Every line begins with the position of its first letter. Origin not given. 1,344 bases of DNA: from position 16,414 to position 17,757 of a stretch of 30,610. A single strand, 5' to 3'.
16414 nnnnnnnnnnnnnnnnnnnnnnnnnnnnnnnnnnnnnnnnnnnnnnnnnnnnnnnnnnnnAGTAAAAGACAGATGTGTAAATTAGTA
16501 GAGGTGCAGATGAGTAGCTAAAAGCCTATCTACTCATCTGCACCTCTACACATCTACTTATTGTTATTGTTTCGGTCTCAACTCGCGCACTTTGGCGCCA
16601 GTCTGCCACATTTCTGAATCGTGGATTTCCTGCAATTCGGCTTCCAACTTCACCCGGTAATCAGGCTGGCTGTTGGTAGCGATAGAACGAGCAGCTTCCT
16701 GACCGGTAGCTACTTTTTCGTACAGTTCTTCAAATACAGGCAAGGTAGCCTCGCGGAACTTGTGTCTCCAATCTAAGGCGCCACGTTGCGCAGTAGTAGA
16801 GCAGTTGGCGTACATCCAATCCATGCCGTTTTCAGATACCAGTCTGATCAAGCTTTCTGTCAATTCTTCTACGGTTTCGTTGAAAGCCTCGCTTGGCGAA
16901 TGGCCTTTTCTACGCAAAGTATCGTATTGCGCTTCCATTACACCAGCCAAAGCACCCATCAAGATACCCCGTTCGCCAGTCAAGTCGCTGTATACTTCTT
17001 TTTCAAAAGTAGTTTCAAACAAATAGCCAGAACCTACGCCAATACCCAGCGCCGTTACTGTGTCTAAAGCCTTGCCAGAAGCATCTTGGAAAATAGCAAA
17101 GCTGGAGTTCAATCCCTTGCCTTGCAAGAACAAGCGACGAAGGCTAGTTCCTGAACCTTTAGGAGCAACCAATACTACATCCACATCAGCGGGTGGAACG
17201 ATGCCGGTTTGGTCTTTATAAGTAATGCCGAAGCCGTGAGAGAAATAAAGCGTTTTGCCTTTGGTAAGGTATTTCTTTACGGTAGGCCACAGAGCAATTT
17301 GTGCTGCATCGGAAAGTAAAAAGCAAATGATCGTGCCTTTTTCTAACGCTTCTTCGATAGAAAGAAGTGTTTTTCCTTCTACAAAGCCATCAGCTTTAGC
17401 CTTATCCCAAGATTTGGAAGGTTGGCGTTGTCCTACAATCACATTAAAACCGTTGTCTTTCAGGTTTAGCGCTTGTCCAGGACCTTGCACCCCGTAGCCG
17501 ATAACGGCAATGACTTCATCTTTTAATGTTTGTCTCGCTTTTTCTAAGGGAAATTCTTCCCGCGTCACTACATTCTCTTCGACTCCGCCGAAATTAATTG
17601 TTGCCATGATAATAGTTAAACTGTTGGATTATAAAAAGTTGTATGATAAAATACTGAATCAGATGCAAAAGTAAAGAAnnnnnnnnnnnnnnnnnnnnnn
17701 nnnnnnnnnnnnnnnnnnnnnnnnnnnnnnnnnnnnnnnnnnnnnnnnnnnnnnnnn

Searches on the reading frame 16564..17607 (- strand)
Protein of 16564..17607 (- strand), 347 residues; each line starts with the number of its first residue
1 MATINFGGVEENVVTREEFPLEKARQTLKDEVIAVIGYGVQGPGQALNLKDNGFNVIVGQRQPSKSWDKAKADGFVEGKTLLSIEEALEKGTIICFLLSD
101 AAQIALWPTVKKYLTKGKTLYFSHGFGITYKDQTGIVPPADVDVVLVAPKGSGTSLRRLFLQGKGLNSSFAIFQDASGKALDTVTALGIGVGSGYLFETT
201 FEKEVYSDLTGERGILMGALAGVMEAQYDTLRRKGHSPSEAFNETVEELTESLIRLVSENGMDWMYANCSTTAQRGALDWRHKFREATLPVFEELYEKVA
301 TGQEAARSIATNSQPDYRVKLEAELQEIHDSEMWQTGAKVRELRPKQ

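Call 15: search_protein_families(library=pfam, proteins=[window:16564-17607:-], max_evalue=0.01)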
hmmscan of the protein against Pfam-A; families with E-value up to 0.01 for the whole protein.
window:16564-17607:- (347 aa): 3 families
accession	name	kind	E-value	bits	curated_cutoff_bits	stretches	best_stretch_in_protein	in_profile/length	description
PF07991.19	KARI_N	-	4.9e-45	153.5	20.6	1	28-193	2-161/165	Acetohydroxy acid isomeroreductase, NADPH-binding domain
PF01450.25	KARI_C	-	1.3e-41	142.7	29.1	1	201-345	1-143/144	Ketol-acid reductoisomerase, C-terminal domain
PF03446.21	NAD_binding_2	-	4.6e-05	23.9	21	1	33-117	2-86/161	NAD binding domain of 6-phosphogluconate dehydrogenase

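Call 81: find_encoding_contigs(protein=window:16564-17607:-, flank=10000, max_places=6)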
Protein window:16564-17607:- (347 aa): 1 contig read that carries it; 1 place shown.
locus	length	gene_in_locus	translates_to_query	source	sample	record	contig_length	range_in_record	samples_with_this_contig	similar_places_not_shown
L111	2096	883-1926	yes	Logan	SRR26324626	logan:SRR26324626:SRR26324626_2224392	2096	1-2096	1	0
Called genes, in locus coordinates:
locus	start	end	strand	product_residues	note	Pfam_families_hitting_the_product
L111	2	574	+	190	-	?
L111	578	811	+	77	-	-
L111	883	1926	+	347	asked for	PF07991:KARI_N, PF01450:KARI_C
